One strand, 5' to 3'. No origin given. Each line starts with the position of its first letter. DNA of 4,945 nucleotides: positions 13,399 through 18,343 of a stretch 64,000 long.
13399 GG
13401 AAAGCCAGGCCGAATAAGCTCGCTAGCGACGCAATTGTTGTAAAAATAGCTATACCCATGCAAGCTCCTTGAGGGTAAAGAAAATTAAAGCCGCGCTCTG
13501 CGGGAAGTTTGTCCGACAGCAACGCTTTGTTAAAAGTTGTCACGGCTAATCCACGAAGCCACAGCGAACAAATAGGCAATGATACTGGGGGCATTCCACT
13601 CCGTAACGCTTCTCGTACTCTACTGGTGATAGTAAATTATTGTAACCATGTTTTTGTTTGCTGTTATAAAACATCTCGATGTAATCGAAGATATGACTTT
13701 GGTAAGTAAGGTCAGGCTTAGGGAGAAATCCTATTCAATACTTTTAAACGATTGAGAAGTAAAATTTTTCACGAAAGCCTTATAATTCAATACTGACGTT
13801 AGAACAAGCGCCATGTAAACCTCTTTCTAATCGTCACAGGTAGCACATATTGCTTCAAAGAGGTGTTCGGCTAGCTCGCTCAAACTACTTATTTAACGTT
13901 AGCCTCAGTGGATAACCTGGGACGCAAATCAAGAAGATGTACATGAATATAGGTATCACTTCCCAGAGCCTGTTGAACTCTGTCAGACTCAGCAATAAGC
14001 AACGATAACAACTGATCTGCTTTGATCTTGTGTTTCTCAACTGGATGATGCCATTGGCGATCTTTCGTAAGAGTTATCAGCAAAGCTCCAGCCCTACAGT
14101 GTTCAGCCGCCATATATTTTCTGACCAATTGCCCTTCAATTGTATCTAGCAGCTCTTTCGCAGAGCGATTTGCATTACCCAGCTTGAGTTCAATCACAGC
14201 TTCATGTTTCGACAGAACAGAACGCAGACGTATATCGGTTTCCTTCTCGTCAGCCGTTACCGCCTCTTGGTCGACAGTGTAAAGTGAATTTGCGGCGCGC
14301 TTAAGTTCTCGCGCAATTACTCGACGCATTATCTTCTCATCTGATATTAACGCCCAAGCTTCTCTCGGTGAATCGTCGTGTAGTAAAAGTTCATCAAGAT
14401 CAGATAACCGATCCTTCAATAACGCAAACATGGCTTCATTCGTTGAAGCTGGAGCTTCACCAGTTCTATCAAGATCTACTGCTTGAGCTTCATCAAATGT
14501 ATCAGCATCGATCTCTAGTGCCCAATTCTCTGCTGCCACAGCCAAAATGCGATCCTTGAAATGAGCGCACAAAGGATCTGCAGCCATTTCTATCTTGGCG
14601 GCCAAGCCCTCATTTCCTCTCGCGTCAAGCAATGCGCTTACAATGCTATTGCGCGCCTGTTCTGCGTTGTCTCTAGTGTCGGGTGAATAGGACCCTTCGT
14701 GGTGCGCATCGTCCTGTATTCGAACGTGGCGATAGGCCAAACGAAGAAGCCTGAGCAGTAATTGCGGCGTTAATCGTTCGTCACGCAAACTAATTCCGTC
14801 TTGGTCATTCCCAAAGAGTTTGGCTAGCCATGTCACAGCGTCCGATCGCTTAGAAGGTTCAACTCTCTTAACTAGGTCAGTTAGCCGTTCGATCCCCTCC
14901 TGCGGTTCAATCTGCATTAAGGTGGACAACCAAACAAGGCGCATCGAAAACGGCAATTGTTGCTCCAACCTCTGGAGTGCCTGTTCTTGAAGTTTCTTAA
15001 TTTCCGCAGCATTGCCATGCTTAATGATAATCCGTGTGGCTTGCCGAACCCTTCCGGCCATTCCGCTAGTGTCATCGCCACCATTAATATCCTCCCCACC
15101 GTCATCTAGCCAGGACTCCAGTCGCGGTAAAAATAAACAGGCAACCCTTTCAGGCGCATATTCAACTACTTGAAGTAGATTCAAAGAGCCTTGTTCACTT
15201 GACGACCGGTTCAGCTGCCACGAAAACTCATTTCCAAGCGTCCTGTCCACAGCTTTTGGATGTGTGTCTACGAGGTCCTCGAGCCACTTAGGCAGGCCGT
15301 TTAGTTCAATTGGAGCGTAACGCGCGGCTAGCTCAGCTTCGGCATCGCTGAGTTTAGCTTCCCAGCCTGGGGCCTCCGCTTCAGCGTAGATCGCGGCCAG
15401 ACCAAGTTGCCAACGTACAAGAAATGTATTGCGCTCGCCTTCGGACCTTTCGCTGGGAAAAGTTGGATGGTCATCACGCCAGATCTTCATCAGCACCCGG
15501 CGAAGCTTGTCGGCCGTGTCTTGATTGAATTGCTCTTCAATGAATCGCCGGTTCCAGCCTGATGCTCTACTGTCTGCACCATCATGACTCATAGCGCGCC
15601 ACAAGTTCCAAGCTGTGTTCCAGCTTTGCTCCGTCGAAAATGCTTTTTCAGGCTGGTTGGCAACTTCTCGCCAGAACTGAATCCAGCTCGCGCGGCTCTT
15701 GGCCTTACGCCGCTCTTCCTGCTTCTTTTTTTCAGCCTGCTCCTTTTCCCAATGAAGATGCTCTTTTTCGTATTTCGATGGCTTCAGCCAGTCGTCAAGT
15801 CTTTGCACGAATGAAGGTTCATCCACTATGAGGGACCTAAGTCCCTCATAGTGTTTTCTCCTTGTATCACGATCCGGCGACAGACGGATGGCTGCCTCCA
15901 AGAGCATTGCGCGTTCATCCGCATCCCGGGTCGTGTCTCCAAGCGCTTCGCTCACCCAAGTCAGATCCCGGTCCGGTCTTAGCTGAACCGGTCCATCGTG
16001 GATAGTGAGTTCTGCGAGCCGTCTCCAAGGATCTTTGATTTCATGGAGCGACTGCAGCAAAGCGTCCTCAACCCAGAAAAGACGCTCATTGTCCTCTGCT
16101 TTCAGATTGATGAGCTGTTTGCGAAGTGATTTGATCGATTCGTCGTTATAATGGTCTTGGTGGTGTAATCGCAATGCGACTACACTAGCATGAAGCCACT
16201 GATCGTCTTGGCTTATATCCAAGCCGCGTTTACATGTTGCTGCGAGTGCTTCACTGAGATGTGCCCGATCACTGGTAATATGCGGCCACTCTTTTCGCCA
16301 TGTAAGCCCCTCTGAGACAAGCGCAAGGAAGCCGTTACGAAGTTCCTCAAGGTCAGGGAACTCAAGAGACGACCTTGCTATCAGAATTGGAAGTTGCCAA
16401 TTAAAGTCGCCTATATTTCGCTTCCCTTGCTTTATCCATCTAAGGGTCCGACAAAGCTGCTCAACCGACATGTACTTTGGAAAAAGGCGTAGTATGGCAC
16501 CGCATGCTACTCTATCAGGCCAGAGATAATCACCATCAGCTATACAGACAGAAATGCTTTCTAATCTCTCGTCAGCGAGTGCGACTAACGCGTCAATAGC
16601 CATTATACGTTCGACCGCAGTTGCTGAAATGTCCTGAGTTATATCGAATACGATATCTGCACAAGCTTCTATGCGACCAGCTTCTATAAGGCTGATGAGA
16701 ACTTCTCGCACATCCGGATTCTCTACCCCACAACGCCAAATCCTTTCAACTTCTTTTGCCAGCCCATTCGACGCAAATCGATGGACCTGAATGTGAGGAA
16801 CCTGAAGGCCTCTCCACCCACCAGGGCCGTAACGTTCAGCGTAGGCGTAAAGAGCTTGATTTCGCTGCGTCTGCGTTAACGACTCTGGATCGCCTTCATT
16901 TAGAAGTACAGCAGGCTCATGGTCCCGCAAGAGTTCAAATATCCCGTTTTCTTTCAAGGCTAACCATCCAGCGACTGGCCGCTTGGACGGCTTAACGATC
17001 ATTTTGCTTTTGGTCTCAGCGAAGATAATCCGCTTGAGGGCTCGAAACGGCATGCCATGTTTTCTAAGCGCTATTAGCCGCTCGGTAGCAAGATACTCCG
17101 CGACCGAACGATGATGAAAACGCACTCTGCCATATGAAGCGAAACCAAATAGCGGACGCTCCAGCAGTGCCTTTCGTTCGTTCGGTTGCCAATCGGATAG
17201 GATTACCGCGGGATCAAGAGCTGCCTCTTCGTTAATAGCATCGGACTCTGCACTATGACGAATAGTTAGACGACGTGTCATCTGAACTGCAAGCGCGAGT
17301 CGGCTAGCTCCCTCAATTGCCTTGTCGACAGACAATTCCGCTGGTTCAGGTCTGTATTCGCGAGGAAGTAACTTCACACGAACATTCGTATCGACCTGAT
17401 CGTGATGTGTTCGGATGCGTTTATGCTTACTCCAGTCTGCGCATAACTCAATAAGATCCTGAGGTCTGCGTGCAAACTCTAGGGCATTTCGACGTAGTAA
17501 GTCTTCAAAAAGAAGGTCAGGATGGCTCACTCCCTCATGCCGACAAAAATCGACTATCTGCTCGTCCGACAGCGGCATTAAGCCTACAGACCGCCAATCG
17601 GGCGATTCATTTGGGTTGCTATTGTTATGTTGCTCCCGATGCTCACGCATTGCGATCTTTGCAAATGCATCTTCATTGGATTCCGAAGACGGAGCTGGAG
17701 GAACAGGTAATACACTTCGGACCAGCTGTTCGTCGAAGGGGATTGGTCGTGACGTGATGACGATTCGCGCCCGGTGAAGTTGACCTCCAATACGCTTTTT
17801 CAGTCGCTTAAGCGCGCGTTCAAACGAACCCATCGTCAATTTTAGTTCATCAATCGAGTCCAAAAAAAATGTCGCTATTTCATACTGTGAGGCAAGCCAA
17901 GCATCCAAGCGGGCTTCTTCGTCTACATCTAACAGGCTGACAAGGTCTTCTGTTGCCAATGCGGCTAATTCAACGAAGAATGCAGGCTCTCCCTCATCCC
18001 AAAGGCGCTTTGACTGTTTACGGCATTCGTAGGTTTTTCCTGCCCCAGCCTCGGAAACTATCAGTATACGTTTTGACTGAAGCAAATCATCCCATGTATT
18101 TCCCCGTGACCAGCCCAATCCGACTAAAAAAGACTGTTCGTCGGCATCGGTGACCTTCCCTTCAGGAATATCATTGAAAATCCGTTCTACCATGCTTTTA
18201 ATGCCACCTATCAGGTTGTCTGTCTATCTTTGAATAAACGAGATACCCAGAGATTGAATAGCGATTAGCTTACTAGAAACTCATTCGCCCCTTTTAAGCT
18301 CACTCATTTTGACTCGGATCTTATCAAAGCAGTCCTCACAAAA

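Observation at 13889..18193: Giant NACHT-type STAND NTPase with the NTPase at the extreme N-terminus and a nuclease-like motif at the C-terminus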

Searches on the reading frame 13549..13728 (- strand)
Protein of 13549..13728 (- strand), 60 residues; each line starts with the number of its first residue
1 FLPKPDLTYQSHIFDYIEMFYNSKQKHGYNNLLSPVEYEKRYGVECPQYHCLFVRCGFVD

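Call 72: search_protein_families(library=pfam, proteins=[window:13549-13728:-], max_evalue=0.1)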
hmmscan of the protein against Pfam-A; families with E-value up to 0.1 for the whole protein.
seq(60 aa): 1 family
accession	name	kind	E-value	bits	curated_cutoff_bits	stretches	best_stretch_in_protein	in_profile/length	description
PF13333.12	rve_2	-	9.8e-05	22.9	22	1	10-40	24-53/56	Integrase core domain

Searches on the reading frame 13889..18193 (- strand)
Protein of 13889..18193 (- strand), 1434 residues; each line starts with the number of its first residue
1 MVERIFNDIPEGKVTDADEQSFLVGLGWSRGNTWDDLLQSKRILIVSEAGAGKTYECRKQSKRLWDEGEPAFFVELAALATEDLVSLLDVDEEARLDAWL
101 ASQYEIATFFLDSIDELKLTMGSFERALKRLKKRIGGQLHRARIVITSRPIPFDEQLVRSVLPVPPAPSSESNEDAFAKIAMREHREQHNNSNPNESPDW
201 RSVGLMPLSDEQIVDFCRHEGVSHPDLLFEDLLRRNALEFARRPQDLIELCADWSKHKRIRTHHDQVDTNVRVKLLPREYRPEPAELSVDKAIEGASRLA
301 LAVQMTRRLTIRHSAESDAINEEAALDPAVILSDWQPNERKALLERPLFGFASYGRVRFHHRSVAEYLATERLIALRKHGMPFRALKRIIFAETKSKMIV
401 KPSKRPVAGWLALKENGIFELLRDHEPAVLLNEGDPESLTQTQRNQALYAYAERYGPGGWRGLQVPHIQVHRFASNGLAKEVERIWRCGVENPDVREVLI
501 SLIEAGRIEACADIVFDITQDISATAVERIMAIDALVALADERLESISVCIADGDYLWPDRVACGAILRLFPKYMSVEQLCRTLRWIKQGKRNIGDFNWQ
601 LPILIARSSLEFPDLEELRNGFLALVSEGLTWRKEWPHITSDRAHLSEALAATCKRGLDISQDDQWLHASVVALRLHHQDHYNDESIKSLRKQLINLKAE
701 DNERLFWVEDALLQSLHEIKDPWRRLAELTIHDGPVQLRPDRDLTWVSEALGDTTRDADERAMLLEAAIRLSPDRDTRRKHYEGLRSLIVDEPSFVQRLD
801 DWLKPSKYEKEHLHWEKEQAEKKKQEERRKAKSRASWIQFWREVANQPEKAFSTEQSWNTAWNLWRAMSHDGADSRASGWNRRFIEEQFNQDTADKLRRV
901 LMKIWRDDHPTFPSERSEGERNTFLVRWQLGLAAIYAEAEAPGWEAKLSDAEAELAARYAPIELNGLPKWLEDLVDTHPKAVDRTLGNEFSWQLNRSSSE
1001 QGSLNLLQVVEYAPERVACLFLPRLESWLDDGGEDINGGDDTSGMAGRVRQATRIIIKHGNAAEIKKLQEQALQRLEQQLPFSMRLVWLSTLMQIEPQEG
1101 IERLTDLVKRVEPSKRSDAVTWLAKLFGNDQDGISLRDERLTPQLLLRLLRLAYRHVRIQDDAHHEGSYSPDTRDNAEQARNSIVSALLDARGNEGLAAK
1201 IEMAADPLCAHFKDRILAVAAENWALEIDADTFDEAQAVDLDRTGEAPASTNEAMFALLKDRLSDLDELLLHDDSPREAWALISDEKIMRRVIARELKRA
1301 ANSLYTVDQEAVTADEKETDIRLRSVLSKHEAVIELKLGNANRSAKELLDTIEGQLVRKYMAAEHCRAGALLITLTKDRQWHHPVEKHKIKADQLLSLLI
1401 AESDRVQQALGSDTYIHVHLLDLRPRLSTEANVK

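Call 4: search_protein_families(library=pfam, proteins=[window:13889-18193:-], max_evalue=1)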
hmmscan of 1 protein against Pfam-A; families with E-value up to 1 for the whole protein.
window:13889-18193:- (1434 aa): 2 families
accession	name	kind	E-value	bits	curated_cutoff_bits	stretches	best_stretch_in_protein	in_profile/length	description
PF17278.7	DUF5343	-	0.01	16.5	27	1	1269-1333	52-118/140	Family of unknown function (DUF5343)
PF13401.12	AAA_22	-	0.027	15.2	27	0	43-80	8-45/130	AAA domain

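Call 5: search_protein_families(library=padloc, proteins=[window:13889-18193:-], max_evalue=1)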
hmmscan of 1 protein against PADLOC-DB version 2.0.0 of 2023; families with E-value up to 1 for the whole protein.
window:13889-18193:- (1434 aa): 1 family
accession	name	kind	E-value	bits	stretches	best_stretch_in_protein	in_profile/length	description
PDLC04589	PDC-M34A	-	0.001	17.5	1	1268-1335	56-123/208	-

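Call 6: search_protein_families(library=ncbifam, proteins=[window:13889-18193:-], max_evalue=1)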
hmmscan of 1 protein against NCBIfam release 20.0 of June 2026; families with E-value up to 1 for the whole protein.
window:13889-18193:- (1434 aa): 3 families
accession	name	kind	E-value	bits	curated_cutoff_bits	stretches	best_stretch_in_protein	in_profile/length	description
NF058534.1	antiphage_HyoA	equivalog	0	1590.8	1200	1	3-1426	2-1430/1430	NACHT domain-containing antiphage protein HyoA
NF058535.1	antiphage_EruA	equivalog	2.1e-34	118.9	1000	1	204-1366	134-1261/1318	NACHT domain-containing antiphage protein EruA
NF003049.0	PRK03963.1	equivalog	0.7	9.7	225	0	813-838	23-48/198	V-type ATP synthase subunit E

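Call 11: find_homologous_proteins(query=window:13889-18193:-, max_evalue=0.00001)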
Query window:13889-18193:- (1434 aa): 1278 proteins with E <= 0.00001 among 8000 candidates; the best 120 are listed.
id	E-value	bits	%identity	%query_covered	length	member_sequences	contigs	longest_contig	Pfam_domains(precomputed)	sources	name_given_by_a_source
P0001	0.0e+0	2720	84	100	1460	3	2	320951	-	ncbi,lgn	ncbi:hypothetical protein [Idiomarina sp.]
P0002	0.0e+0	2689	83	100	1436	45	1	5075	-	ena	-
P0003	0.0e+0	2644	82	100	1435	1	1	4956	-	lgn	-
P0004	0.0e+0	2633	81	100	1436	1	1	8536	-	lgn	-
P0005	0.0e+0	2614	82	100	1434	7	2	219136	-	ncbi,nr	ncbi:ATP-binding protein [Vibrio cholerae]|nr:ATP-binding protein [Vibrio cholerae] TYA94381.1 ATP-b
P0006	0.0e+0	2612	81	100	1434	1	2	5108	-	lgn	-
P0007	0.0e+0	2605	81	100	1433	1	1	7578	-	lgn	-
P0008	0.0e+0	2599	80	100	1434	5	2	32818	-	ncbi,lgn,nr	ncbi:ATP-binding protein [Dickeya dadantii]|nr:ATP-binding protein [Dickeya dadantii] NPE72493.1 ATP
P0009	0.0e+0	2585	80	100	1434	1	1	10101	-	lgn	-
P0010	0.0e+0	2579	79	100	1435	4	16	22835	-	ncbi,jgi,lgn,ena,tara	tara:strand:- start:432 stop:4739 length:4308 start_codon:yes stop_codon:yes gene_type:complete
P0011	0.0e+0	2579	80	100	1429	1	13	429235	-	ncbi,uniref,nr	ncbi:NACHT domain-containing protein [Aeromonas veronii]|uniref:NACHT domain-containing protein n=1 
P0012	0.0e+0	2574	80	100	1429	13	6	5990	-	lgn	-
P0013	0.0e+0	2573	80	100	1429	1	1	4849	-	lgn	-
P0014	0.0e+0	2568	79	100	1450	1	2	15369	-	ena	-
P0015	0.0e+0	2563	79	100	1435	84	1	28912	-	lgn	-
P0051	0.0e+0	2351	73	100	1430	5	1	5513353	-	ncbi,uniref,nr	ncbi:NACHT domain-containing protein [Serratia plymuthica]|uniref:NACHT domain-containing protein n=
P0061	0.0e+0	2291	72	100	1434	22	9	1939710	-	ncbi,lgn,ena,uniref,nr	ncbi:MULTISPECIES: NACHT domain-containing protein [Klebsiella/Raoultella group]|uniref:NACHT domain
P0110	0.0e+0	2023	63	100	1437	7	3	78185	-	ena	-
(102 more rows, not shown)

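Call 39: find_encoding_contigs(protein=window:13889-18193:-, flank=10000, max_places=4)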
Protein window:13889-18193:- (1434 aa): no gene with exactly this product is on record in the collection.

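Call 50: find_related_loci(query=window:13889-18193:-, collection=genome_contigs, flank=8000)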
Query window:13889-18193:- (1434 aa) in genome_contigs; peptide patterns used: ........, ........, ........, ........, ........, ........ (x = any residue, [..] = any of these).
19 stretches matched a pattern; 1 encode a relative of the query (tblastn E <= 1e-3); 1 distinct loci.
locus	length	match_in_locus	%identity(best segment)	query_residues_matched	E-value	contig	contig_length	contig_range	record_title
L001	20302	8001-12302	79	1-1434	0e+0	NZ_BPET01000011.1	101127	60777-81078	Shewanella sp. MBTL60-007 sequence011, whole genome shotgun sequence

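Call 56: find_encoding_contigs(protein=P0005, flank=6000, max_places=2)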
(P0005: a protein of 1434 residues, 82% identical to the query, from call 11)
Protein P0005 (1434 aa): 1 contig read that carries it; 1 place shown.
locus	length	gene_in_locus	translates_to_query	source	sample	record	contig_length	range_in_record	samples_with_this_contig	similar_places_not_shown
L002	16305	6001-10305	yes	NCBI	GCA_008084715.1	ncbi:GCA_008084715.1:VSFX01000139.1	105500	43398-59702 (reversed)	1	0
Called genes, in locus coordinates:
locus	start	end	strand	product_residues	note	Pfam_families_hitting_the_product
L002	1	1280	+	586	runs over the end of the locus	PF03432:Relaxase, PF22863:TraI_middle, PF18821:LPD7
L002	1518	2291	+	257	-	-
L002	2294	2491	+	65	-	-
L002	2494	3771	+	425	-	PF04610:TrbL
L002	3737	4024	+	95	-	-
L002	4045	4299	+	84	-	-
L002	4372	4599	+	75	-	PF12703:ptaRNA1_toxin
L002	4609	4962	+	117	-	PF21983:NikA-like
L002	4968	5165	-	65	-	-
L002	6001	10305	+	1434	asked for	-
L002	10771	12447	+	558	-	PF01266:DAO (faint), PF07992:Pyr_redox_2 (faint), PF00732:GMC_oxred_N (weak), PF22500:GMC_oxred_C_1st (weak), PF05199:GMC_oxred_C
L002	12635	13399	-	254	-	PF01510:Amidase_2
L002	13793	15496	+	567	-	PF00182:Glyco_hydro_19, PF02839:CBM_5_12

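Call 57: find_encoding_contigs(protein=P0061, flank=6000, max_places=2)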
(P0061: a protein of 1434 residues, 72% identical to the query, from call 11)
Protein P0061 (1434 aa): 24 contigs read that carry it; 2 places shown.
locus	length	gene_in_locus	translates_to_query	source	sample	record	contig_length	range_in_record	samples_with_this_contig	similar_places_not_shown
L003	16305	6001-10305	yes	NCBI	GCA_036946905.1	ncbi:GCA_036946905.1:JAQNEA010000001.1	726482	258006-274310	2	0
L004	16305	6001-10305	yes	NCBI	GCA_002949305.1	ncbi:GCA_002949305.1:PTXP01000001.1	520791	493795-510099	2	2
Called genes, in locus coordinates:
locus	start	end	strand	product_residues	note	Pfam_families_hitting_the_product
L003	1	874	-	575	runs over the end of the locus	PF00580:UvrD-helicase (weak), PF01443:Viral_helicase1 (faint), PF13245:AAA_19, PF13604:AAA_30 (faint), PF00580:UvrD-helicase, PF13361:UvrD_C (weak)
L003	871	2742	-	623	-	PF02463:SMC_N, PF11398:DUF2813 (weak), PF13175:AAA_15, PF13476:AAA_23, PF13514:AAA_27 (weak), PF13304:AAA_21, PF13175:AAA_15, PF20469:OLD-like_TOPRIM, +1 more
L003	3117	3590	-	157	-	PF04352:ProQ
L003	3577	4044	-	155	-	-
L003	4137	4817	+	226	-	PF14253:AbiH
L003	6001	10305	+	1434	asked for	-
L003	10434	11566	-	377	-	PF01527:HTH_Tnp_1, PF13276:HTH_21, PF00665:rve, PF13683:rve_3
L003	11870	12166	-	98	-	-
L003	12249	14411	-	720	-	-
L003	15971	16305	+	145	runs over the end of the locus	PF20140:DUF6530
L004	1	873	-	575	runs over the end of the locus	PF00580:UvrD-helicase (weak), PF01443:Viral_helicase1 (faint), PF13245:AAA_19, PF13604:AAA_30 (faint), PF00580:UvrD-helicase, PF13361:UvrD_C (weak)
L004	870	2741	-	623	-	PF02463:SMC_N, PF11398:DUF2813 (weak), PF13175:AAA_15, PF13476:AAA_23, PF13514:AAA_27 (weak), PF13304:AAA_21, PF13175:AAA_15, PF20469:OLD-like_TOPRIM, +1 more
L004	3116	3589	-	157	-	PF04352:ProQ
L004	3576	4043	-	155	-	-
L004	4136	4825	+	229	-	PF14253:AbiH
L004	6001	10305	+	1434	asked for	-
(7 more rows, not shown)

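Call 58: find_encoding_contigs(protein=P0001, flank=6000, max_places=2)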
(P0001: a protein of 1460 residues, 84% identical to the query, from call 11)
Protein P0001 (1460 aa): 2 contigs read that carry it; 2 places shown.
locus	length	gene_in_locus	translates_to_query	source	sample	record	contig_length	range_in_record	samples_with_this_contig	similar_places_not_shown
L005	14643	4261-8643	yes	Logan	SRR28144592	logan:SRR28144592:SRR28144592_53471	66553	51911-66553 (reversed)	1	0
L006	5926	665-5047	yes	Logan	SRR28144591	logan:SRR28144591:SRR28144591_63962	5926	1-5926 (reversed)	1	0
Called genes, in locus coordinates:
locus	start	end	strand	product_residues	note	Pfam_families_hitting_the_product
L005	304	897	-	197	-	-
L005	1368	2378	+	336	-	PF00142:Fer4_NifH, PF01656:CbiA, PF02374:ArsA_ATPase, PF10609:ParA (weak), PF13614:AAA_31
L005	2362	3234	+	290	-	PF13289:SIR2_2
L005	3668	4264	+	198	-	PF00665:rve, PF13683:rve_3, PF13333:rve_2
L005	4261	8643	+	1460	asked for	-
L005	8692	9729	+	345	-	PF18928:DUF5677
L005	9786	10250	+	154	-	-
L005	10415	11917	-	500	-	PF07969:Amidohydro_3, PF01979:Amidohydro_1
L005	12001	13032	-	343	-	PF00165:HTH_AraC (faint), PF12833:HTH_18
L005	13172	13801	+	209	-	-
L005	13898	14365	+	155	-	-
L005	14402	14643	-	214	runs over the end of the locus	PF01073:3Beta_HSD (weak), PF01113:DapB_N (weak), PF01370:Epimerase, PF05368:NmrA, PF13460:NAD_binding_10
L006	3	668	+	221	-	?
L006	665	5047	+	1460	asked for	-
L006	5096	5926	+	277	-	?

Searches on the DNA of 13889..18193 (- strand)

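Call 8: search_dna_similar(query=window:13889-18193:-, collection=ecoli_genomes, mode=near, max_rows=20)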
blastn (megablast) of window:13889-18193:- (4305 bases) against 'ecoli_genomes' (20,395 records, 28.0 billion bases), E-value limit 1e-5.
No match.
